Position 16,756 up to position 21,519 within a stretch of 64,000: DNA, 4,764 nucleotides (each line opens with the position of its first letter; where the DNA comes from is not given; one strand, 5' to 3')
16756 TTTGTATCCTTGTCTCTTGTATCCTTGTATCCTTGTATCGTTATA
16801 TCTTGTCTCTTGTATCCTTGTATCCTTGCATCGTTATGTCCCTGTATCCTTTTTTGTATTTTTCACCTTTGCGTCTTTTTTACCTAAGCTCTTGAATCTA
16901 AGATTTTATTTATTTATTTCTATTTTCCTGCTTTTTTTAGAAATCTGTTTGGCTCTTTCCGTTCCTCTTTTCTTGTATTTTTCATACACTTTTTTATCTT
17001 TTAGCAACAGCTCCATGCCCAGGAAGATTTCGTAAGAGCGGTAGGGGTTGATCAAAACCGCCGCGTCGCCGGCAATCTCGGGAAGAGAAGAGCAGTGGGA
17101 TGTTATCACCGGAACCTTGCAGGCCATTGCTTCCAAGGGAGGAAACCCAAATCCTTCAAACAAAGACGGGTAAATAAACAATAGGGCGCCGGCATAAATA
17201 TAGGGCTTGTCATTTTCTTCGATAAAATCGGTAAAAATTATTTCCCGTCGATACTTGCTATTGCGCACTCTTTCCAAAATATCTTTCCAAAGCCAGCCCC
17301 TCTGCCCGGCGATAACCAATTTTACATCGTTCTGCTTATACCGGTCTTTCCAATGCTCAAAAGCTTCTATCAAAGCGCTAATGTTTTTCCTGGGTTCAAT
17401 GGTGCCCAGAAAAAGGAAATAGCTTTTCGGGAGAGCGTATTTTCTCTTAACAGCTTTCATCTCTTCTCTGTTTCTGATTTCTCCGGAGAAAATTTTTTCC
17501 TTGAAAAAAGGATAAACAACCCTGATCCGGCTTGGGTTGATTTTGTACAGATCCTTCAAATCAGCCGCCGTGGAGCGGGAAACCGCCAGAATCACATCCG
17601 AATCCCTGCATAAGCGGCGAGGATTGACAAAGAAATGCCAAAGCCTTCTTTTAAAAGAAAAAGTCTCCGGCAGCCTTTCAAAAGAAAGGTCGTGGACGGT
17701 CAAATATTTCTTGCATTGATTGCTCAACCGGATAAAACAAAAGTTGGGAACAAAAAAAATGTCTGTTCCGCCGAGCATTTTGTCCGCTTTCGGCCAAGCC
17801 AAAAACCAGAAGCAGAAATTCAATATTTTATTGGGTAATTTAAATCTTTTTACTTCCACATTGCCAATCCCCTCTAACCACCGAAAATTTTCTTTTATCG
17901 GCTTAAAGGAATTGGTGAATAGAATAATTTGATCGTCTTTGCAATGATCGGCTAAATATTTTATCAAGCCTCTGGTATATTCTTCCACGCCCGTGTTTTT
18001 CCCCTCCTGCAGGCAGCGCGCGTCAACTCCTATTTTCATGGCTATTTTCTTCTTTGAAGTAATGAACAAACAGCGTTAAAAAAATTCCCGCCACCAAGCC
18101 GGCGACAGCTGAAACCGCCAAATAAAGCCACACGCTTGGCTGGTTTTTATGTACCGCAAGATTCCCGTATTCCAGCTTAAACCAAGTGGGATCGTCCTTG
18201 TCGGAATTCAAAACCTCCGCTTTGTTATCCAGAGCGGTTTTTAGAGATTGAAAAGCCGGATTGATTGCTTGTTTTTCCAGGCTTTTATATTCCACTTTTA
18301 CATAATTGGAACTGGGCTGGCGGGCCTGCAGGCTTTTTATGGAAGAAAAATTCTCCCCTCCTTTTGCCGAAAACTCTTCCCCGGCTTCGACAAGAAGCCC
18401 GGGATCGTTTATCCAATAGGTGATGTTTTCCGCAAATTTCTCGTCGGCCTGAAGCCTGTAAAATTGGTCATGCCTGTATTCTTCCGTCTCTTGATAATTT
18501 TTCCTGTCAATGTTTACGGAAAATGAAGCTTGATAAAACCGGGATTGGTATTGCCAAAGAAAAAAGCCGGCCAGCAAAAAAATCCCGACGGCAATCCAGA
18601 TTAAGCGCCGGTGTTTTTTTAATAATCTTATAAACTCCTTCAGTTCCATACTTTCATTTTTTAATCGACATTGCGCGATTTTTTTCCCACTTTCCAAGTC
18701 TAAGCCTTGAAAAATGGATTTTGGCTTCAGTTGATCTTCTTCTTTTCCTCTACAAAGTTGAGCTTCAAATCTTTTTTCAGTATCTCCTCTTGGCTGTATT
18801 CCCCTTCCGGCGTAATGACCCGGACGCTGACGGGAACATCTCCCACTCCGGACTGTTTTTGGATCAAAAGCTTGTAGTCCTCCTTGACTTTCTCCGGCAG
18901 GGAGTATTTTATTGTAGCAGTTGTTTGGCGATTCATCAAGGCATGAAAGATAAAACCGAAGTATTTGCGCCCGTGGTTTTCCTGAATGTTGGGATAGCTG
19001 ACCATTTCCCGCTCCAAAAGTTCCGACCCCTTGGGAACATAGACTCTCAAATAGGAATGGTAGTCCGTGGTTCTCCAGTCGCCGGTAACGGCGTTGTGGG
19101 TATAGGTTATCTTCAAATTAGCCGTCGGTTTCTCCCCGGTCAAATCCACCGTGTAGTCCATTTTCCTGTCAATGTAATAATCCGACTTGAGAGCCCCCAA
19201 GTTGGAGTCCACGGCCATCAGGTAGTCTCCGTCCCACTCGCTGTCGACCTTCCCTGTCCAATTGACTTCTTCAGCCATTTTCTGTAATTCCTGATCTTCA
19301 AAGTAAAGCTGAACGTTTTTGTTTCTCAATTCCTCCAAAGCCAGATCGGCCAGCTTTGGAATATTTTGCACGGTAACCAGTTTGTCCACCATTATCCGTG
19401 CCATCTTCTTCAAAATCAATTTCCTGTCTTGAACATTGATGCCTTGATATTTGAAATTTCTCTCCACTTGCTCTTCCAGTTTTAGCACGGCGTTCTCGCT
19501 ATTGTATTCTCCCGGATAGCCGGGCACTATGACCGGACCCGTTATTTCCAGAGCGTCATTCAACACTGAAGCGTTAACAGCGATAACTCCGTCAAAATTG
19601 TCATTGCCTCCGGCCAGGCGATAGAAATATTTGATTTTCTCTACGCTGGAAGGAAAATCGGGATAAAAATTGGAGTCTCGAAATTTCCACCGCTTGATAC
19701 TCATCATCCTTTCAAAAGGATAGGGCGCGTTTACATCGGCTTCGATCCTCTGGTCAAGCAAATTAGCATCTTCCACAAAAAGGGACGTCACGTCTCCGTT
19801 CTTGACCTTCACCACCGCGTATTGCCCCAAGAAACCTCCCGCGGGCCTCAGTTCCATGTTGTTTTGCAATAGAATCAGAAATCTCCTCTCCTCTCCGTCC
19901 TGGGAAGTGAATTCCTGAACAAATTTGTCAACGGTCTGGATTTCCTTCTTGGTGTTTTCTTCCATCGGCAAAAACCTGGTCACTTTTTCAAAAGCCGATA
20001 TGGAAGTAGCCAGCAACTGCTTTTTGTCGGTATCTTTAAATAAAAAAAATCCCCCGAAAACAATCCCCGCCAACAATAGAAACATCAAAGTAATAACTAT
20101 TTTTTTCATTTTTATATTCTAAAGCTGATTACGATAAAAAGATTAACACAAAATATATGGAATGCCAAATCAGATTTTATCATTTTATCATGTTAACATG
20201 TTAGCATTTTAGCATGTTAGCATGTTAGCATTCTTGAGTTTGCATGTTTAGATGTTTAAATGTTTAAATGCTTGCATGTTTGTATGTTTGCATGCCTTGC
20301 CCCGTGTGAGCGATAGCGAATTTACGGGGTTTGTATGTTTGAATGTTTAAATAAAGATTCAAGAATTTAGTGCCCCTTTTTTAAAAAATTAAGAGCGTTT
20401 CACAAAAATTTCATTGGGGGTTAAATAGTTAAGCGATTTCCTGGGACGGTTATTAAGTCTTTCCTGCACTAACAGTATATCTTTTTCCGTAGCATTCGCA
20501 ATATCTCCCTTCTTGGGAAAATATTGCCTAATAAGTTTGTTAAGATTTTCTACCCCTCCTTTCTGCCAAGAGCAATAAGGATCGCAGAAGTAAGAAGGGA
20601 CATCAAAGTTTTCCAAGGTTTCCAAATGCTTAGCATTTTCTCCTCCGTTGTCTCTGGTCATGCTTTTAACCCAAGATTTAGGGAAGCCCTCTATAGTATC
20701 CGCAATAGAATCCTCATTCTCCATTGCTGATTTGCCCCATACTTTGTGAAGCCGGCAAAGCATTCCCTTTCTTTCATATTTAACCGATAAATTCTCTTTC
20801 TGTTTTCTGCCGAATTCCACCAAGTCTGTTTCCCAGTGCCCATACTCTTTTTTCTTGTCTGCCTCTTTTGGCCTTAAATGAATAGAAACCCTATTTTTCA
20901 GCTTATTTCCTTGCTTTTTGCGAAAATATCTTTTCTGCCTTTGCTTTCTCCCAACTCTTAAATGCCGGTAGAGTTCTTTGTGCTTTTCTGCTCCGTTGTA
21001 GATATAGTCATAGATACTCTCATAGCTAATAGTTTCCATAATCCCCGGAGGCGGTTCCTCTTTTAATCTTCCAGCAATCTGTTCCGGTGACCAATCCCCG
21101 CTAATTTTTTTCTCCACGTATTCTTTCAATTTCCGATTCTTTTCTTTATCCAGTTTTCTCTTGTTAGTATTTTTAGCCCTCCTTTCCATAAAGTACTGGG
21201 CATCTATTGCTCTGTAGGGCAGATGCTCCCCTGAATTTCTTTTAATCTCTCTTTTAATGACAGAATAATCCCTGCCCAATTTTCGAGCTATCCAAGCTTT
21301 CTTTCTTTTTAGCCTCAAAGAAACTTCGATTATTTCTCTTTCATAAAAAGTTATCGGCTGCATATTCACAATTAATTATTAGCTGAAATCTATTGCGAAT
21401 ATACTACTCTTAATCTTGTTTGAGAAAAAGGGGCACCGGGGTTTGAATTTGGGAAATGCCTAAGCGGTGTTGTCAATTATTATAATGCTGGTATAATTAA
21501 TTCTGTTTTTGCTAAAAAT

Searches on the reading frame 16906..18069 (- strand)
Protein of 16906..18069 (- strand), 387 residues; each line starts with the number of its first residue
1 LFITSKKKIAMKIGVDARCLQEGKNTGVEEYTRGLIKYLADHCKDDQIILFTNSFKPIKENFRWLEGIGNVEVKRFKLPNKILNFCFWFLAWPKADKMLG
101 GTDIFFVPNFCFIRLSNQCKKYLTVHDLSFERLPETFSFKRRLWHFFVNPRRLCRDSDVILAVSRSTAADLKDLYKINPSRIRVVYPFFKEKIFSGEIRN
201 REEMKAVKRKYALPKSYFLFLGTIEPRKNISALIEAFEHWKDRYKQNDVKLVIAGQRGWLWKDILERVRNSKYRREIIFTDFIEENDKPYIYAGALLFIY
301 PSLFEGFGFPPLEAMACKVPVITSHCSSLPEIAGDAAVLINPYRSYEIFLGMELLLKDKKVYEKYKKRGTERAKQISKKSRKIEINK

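Call 24: search_protein_families(library=pfam, proteins=[window:16906-18069:-], max_evalue=0.000001)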
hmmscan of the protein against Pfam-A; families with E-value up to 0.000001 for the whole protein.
window:16906-18069:- (387 aa): 4 families
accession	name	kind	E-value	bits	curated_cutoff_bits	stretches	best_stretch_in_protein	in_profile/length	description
PF00534.26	Glycos_transf_1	-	1.4e-31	109.8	26.4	1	214-371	14-171/172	Glycosyl transferases group 1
PF13692.12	Glyco_trans_1_4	-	4.7e-25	88.9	27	1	217-357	3-141/142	Glycosyl transferases group 1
PF13439.12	Glyco_transf_4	-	9.2e-13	49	28.5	1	27-187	3-164/170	Glycosyltransferase Family 4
PF20706.3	GT4-conflict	-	2.3e-08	33.9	26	1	151-327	141-314/385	Family 4 Glycosyltransferase in conflict systems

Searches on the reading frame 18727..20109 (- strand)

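Call 24: search_protein_families(library=pfam, proteins=[window:18727-20109:-], max_evalue=0.000001)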
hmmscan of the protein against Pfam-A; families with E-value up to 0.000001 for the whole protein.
window:18727-20109:- (460 aa): 1 family
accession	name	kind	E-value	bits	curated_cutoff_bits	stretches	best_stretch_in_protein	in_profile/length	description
PF13196.11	DUF4012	-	4e-25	89.4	28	1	73-214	2-142/144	Protein of unknown function (DUF4012)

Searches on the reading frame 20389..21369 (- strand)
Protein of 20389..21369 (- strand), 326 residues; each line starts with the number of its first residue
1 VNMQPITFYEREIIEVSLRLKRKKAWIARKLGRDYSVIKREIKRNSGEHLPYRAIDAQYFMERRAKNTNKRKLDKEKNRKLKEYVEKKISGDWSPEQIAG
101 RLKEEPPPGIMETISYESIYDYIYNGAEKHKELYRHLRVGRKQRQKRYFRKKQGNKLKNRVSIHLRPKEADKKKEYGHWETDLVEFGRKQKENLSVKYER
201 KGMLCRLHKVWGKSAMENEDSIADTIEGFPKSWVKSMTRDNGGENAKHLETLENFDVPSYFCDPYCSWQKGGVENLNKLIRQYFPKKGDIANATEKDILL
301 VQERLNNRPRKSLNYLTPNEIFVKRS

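Call 24: search_protein_families(library=pfam, proteins=[window:20389-21369:-], max_evalue=0.000001)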
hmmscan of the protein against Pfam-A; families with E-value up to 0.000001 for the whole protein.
window:20389-21369:- (326 aa): 1 family
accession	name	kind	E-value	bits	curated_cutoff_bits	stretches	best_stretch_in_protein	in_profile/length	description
PF13936.12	HTH_38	-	4.4e-07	30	27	0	6-45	5-44/44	Helix-turn-helix domain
